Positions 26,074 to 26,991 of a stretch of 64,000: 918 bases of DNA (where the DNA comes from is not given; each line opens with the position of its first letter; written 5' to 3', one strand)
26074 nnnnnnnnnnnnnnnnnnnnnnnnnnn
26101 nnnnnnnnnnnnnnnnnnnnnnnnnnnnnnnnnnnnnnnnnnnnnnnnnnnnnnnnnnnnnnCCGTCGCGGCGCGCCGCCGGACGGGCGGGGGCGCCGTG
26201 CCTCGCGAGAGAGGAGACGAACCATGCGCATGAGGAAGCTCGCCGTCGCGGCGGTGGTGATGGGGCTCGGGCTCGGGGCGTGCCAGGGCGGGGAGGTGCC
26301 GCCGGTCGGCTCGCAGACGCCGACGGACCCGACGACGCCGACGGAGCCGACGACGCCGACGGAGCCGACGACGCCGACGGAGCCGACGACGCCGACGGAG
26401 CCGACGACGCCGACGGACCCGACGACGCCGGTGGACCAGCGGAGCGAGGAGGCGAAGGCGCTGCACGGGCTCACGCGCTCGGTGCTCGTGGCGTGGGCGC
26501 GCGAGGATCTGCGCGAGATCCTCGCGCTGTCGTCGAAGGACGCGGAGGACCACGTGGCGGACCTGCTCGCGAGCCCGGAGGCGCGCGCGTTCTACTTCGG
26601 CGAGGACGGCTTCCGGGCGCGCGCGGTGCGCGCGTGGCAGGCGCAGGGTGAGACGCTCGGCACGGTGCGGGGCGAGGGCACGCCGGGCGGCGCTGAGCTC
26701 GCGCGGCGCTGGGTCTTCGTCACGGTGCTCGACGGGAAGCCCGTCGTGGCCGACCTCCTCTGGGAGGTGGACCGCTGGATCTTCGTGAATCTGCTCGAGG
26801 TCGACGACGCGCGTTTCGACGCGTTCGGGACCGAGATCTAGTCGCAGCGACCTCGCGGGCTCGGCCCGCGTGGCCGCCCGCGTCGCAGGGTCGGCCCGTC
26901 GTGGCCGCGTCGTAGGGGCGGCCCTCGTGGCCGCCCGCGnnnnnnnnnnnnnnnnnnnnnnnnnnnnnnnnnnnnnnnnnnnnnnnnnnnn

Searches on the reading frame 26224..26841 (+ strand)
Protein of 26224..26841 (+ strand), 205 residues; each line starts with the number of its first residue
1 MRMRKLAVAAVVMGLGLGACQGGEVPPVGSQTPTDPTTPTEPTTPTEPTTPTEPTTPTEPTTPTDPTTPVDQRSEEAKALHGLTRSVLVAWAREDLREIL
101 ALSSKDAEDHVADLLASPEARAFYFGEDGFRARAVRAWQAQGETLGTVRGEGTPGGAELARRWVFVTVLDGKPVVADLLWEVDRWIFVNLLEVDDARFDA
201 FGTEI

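Call 3: search_protein_families(library=pfam, proteins=[window:26224-26841:+], max_evalue=1)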
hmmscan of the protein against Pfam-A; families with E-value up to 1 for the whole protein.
window:26224-26841:+ (205 aa): 3 families
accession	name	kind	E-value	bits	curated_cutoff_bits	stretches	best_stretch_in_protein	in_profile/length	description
PF21827.1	New_glue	-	0.0088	16.2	31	1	25-68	24-65/94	New glue protein family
PF10253.14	PRCC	-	0.15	13.3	24.3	1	33-129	17-100/189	Mitotic checkpoint regulator, MAD2B-interacting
PF25616.1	PhiKZ_gp35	-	0.29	10.6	35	0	35-81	118-164/271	Bacteriophage PhiKZ capsid decoration protein gp35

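Call 4: search_protein_families(library=ncbifam, proteins=[window:26224-26841:+], max_evalue=1)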
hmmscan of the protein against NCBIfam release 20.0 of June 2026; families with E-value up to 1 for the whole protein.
window:26224-26841:+ (205 aa): 4 families
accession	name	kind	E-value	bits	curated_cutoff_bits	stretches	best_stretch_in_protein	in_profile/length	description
NF053527.1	lipo_Cory_WKLS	subfamily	0.064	13.2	105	1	7-73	3-70/166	WKL family lipoprotein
NF041057.1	Rcas_1661_fam_Se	equivalog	0.13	11.8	190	1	12-70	4-60/247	Rcas_1661 family thioredoxin-like (seleno)lipoprotein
NF038253.1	GBS_IgA_bnd_BAC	equivalog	0.13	10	1700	1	31-70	840-879/1127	IgA Fc-binding protein BAC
TIGR02722.1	lp_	equivalog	0.22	11.5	110.55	1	6-52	3-50/189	penicillin-binding protein activator LpoB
